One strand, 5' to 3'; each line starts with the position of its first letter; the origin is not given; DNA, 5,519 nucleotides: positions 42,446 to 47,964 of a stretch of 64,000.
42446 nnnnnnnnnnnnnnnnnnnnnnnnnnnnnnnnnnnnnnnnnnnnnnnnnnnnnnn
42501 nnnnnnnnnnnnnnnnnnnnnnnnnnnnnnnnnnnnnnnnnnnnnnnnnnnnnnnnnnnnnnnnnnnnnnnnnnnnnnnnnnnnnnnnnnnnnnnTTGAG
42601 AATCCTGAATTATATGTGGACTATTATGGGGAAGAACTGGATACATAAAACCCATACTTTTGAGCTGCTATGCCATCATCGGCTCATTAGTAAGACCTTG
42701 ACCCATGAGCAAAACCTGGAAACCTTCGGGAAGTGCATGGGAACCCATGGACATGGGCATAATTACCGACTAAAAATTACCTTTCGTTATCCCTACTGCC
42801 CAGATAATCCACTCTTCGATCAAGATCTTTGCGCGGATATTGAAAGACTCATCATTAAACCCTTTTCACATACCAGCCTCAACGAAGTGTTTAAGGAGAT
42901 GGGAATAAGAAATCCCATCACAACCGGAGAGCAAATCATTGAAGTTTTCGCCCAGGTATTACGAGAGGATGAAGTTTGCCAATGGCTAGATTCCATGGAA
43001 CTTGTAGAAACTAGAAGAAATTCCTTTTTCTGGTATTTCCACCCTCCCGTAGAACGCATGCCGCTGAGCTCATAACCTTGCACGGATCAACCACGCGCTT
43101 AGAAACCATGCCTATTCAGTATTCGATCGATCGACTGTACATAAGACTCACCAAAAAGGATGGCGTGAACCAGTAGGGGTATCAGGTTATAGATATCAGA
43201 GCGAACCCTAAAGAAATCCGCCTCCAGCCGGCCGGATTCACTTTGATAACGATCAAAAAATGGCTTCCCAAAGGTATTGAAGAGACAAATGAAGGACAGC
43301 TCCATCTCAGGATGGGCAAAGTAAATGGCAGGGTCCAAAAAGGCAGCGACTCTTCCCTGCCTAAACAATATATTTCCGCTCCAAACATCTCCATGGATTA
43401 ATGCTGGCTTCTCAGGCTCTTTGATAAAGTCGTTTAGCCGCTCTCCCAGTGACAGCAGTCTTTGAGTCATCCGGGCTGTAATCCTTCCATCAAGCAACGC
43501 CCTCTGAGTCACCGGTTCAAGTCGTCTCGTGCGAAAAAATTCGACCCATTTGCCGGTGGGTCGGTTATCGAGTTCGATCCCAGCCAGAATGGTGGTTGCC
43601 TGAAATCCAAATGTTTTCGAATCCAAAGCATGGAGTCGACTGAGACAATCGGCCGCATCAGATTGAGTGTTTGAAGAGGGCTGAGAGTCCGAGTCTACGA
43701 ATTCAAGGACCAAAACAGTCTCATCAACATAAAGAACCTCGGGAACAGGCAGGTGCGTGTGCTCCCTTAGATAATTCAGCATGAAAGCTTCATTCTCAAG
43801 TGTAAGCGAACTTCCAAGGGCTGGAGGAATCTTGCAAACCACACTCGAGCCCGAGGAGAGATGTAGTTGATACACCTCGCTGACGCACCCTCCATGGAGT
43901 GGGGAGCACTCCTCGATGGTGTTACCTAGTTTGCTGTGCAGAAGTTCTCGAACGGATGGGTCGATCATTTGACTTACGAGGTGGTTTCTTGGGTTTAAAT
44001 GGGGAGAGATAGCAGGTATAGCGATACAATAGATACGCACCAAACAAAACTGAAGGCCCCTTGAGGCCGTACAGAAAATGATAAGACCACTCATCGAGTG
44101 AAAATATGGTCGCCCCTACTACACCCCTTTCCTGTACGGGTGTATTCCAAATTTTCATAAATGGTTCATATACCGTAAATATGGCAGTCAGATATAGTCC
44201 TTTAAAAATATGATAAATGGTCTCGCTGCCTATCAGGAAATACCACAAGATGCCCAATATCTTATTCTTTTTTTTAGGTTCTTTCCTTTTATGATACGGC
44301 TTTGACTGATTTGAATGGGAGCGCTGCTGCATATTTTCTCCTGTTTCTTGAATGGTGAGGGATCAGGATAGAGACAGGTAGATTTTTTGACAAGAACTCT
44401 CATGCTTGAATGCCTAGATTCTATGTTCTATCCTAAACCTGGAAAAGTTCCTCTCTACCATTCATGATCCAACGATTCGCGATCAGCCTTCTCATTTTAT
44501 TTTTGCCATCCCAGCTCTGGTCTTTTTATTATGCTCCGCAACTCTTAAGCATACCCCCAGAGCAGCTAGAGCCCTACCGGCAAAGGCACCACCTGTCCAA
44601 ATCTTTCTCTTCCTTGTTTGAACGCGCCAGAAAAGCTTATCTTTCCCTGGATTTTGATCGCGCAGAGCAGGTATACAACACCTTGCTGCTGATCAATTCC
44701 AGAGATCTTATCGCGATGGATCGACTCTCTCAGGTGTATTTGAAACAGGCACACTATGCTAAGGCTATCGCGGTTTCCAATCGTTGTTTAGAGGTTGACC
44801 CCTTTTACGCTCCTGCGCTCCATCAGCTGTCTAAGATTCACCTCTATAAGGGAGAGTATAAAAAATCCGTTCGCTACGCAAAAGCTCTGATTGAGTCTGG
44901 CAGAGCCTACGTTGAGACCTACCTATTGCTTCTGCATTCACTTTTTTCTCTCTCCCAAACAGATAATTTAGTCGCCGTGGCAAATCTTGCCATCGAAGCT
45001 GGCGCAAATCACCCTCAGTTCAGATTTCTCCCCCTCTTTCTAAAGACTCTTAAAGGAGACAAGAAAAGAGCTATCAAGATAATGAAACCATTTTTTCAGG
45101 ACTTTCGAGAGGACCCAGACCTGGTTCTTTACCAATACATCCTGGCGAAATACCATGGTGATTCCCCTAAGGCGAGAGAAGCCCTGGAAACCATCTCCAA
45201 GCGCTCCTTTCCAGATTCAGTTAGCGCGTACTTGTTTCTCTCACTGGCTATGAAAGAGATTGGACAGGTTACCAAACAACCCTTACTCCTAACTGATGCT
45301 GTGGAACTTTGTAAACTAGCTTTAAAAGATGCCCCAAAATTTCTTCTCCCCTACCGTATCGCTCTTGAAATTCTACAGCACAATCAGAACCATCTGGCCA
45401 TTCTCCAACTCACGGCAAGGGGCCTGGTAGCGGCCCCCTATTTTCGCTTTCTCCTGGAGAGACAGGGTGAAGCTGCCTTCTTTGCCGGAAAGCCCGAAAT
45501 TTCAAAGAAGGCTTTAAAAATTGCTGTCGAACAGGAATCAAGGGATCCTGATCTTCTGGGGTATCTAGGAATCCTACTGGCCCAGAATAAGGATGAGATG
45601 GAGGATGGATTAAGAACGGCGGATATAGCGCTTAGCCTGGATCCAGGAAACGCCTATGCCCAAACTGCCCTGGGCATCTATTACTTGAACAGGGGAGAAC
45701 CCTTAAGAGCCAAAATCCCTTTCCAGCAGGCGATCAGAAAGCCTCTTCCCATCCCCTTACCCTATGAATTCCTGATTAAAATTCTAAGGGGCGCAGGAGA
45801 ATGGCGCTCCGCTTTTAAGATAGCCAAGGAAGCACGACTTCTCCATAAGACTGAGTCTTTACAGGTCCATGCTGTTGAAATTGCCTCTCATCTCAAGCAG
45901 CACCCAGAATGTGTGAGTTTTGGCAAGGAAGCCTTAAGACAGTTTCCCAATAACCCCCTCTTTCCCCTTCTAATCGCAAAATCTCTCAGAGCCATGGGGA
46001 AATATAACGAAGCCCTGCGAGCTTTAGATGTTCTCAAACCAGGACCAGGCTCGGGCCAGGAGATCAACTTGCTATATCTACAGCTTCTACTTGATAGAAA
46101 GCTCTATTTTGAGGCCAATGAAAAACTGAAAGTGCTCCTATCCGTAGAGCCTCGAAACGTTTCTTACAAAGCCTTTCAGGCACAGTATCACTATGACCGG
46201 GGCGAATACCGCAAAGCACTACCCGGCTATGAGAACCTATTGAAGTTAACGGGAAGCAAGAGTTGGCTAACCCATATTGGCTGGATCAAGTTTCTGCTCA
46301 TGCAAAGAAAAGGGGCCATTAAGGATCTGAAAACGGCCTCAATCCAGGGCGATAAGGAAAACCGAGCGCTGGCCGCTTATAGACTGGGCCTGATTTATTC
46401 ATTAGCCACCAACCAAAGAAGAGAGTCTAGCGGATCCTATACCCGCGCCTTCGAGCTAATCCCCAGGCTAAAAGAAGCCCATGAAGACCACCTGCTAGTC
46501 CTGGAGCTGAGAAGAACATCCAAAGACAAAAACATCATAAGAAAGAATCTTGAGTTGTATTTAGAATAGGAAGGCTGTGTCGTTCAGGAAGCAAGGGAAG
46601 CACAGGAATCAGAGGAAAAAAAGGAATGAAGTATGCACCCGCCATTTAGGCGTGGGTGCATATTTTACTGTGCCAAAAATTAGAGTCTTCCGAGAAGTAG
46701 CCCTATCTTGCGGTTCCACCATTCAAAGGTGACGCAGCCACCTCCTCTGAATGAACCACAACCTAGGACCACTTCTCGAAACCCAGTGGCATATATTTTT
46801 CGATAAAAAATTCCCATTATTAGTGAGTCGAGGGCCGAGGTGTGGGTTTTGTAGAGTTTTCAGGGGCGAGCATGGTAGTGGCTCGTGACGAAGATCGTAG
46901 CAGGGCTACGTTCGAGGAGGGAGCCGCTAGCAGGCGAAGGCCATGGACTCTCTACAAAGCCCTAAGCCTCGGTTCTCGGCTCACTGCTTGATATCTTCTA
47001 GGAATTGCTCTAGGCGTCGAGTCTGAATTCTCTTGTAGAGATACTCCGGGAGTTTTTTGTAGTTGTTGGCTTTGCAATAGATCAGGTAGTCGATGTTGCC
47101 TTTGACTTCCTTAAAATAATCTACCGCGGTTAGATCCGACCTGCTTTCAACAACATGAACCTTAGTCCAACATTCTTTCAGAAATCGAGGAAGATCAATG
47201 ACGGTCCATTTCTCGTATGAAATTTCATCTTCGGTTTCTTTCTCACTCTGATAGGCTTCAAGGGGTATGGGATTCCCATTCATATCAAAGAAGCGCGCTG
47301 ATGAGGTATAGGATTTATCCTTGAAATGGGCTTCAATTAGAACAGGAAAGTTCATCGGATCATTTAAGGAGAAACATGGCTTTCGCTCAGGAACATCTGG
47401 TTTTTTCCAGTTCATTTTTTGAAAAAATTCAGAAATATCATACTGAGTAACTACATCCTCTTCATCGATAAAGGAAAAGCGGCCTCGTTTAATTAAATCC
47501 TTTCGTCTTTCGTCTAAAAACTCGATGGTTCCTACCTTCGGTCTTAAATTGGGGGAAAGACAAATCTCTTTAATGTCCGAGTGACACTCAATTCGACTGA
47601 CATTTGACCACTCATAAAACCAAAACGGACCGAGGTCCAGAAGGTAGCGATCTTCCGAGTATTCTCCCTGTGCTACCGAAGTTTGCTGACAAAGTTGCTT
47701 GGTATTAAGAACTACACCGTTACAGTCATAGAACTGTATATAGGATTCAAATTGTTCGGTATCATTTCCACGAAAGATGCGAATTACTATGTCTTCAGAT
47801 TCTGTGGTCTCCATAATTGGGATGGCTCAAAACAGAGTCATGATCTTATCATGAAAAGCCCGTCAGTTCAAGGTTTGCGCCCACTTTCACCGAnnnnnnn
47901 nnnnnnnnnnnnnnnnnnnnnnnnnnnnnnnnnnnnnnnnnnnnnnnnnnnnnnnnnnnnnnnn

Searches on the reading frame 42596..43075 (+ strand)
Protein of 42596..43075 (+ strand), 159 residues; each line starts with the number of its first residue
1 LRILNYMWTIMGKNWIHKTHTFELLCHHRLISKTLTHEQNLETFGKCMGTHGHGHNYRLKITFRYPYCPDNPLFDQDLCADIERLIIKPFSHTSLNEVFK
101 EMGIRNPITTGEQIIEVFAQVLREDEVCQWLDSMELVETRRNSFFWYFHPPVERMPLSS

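Call 107: search_protein_families(library=pfam, proteins=[window:42596-43075:+], max_evalue=0.001)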
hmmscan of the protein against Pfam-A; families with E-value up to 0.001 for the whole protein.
window:42596-43075:+ (159 aa): 1 family
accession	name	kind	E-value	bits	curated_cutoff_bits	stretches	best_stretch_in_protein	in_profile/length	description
PF01242.24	PTPS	-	4.8e-08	33.4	22.4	1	21-142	5-114/121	6-pyruvoyl tetrahydropterin synthase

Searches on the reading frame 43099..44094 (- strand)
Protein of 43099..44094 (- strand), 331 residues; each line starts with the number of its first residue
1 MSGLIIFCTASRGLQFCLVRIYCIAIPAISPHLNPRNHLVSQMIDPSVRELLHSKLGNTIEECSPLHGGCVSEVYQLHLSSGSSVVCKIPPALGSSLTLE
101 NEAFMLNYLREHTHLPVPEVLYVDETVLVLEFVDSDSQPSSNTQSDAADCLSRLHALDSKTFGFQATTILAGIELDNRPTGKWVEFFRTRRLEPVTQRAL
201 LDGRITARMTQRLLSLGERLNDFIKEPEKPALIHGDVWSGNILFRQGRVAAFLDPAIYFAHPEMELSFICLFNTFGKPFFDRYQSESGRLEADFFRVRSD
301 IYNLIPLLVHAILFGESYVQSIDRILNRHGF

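Call 107: search_protein_families(library=pfam, proteins=[window:43099-44094:-], max_evalue=0.001)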
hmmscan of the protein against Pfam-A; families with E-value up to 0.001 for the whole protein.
window:43099-44094:- (331 aa): 3 families
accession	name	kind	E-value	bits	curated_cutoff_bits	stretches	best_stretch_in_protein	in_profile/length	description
PF03881.20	Fructosamin_kin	-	1.4e-43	149.6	22.4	1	48-328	5-284/288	Fructosamine kinase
PF01636.29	APH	-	1.3e-15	58.3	23.2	1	63-256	2-195/239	Phosphotransferase enzyme family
PF01163.29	RIO1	-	0.00039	20.5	22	0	97-142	53-97/187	RIO domain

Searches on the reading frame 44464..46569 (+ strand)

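Call 53: search_protein_families(library=pfam, proteins=[window:44464-46569:+], max_evalue=0.001)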
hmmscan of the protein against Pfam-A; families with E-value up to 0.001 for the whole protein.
window:44464-46569:+ (701 aa): 13 families
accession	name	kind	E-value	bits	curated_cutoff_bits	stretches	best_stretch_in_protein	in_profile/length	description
PF13432.12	TPR_16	-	1.8e-14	54.3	32.7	0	334-377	3-46/65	Tetratricopeptide repeat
PF13428.12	TPR_14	-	1.1e-12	47.7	23.5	0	86-124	5-43/44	Tetratricopeptide repeat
PF13431.12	TPR_17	-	1.2e-12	47.5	24.4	0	389-416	5-32/34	Tetratricopeptide repeat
PF07719.23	TPR_2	-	6e-10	38.9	27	0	85-113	4-32/34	Tetratricopeptide repeat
PF14559.12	TPR_19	-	4.3e-08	33.8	25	0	488-524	15-51/68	Tetratricopeptide repeat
PF12895.13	ANAPC3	-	4.6e-07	30.5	27.2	0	477-522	36-80/82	Anaphase-promoting complex, cyclosome, subunit 3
PF13424.12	TPR_12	-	8.2e-07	29.6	30.1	0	65-111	27-74/77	Tetratricopeptide repeat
PF13181.12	TPR_8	-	1.6e-06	28.2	25.7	0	87-113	6-32/34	Tetratricopeptide repeat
PF25062.1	ARM_TT21_N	-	9.2e-06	26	40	0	488-650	18-181/222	Tetratricopeptide repeat protein 21 N-terminal ARM repeat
PF23914.1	TPR_CcmH_CycH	-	3.6e-05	24.1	42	0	503-598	55-153/158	Cytochrome c-type biogenesis protein H TPR domain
PF13371.12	TPR_9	-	7.8e-05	23.1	35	0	372-425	4-57/73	Tetratricopeptide repeat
PF25060.1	ARM_TT21_2nd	-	0.00029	20.8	27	0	94-156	200-262/270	Tetratricopeptide repeat protein 21 second ARM domain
PF04781.17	DUF627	-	0.0004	20.7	27.6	0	90-141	51-102/108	Protein of unknown function (DUF627)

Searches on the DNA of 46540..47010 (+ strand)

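Call 66: search_rna_families(source=window, start=46540, end=47010, threshold=evalue, max_evalue=10)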
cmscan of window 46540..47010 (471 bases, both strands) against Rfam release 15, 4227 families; matches with E-value up to 10: 5.
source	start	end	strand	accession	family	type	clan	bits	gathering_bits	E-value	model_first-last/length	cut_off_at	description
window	46692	46777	-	RF03722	MIR4378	Gene; miRNA;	-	21.8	90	0.16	1-91/91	no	MIR4378 microRNA precursor family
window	46661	46688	+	RF01904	HOTAIR_1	Gene; lncRNA;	-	19.7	44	0.25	1-37/37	no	HOTAIR conserved region 1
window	46598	46669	+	RF02063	STnc350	Gene; sRNA;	-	19.2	60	0.47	1-68/68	no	Salmonella enterica sRNA STnc350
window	46718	46755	-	RF03765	mir-2059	Gene; miRNA;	-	15.6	90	3.7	1-68/68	no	mir-2059 microRNA precursor family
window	46558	46618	+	RF02149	MESTIT1_2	Gene; lncRNA;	-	13.6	80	5.2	173-235/235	no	MEST intronic transcript 1, antisense RNA conserved region 2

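Call 102: search_dna_similar(query=window:46680-46985:+, collection=phages, mode=distant, max_evalue=0.01, max_rows=5)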
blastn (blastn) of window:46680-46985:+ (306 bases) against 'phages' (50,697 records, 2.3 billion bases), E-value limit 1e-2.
No match.

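Call 103: search_dna_similar(query=window:46680-46985:+, collection=plasmids, mode=distant, max_evalue=0.01, max_rows=5)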
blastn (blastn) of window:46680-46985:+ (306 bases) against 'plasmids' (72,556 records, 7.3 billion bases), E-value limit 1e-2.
No match.

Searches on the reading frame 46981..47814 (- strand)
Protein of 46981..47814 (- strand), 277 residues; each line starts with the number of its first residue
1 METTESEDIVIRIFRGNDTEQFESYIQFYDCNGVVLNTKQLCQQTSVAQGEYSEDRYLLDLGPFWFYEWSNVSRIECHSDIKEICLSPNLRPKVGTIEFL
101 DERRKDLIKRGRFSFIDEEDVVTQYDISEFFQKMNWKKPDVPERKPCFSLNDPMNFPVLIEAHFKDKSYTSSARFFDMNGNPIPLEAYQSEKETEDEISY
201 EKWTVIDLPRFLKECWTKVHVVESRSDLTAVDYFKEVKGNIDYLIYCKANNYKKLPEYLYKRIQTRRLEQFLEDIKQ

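Call 52: find_encoding_contigs(protein=window:46981-47814:-, flank=2500, max_places=10)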
Protein window:46981-47814:- (277 aa): 24 contigs read that carry it; 9 places shown.
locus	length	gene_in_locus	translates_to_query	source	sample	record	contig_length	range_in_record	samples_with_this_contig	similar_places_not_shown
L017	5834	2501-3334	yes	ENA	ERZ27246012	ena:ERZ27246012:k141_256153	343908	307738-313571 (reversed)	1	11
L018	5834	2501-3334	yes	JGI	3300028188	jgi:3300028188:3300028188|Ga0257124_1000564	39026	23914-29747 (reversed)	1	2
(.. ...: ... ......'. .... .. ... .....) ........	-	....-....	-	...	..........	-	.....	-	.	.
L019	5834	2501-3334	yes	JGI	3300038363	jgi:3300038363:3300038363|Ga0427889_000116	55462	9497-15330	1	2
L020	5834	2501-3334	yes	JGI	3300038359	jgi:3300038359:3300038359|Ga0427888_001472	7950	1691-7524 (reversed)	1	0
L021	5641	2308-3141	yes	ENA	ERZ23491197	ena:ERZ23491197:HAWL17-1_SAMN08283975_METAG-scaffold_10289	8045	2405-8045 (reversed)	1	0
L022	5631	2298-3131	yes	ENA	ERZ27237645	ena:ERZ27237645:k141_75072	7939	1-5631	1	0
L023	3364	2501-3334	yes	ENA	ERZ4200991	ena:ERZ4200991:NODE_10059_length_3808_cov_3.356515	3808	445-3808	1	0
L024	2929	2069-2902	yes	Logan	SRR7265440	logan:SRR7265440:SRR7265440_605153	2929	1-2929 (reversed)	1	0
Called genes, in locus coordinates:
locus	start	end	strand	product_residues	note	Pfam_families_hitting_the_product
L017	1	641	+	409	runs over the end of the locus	PF00926:DHBP_synthase, PF00925:GTP_cyclohydro2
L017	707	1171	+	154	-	PF00885:DMRL_synthase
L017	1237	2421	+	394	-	PF02073:Peptidase_M29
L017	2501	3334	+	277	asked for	-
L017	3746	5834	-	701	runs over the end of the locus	PF07719:TPR_2 (faint), PF12895:ANAPC3 (faint), PF13181:TPR_8 (faint), PF13424:TPR_12 (faint), PF13428:TPR_14 (faint), PF13432:TPR_16 (faint), PF14559:TPR_19 (faint), PF25062:ARM_TT21_N (faint), +1 more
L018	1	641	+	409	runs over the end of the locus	PF00926:DHBP_synthase, PF00925:GTP_cyclohydro2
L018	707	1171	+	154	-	PF00885:DMRL_synthase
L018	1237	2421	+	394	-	PF02073:Peptidase_M29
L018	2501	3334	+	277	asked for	-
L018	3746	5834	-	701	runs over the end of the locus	PF07719:TPR_2 (faint), PF12895:ANAPC3 (faint), PF13181:TPR_8 (faint), PF13424:TPR_12 (faint), PF13428:TPR_14 (faint), PF13432:TPR_16 (faint), PF14559:TPR_19 (faint), PF25062:ARM_TT21_N (faint), +1 more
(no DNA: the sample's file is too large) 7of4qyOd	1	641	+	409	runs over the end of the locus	PF00926:DHBP_synthase, PF00925:GTP_cyclohydro2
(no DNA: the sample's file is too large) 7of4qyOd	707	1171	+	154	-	PF00885:DMRL_synthase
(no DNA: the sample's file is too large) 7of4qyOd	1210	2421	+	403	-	PF02073:Peptidase_M29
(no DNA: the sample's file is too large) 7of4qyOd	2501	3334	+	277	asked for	-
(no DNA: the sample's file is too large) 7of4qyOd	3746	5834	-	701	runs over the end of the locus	PF07719:TPR_2 (faint), PF12895:ANAPC3 (faint), PF13181:TPR_8 (faint), PF13424:TPR_12 (faint), PF13428:TPR_14 (faint), PF13432:TPR_16 (faint), PF14559:TPR_19 (faint), PF25062:ARM_TT21_N (faint), +1 more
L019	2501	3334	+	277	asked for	-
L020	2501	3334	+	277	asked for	-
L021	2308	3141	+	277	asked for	-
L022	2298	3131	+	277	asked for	-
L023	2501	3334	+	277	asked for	-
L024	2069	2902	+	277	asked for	-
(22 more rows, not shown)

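Call 53: search_protein_families(library=pfam, proteins=[window:46981-47814:-], max_evalue=0.001)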
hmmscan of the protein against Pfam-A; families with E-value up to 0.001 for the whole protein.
window:46981-47814:- (277 aa): 0 families

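Call 99: search_protein_families(library=ncbifam, proteins=[window:46981-47814:-], max_evalue=0.01)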
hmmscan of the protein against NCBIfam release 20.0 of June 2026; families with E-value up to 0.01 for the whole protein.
window:46981-47814:- (277 aa): 0 families
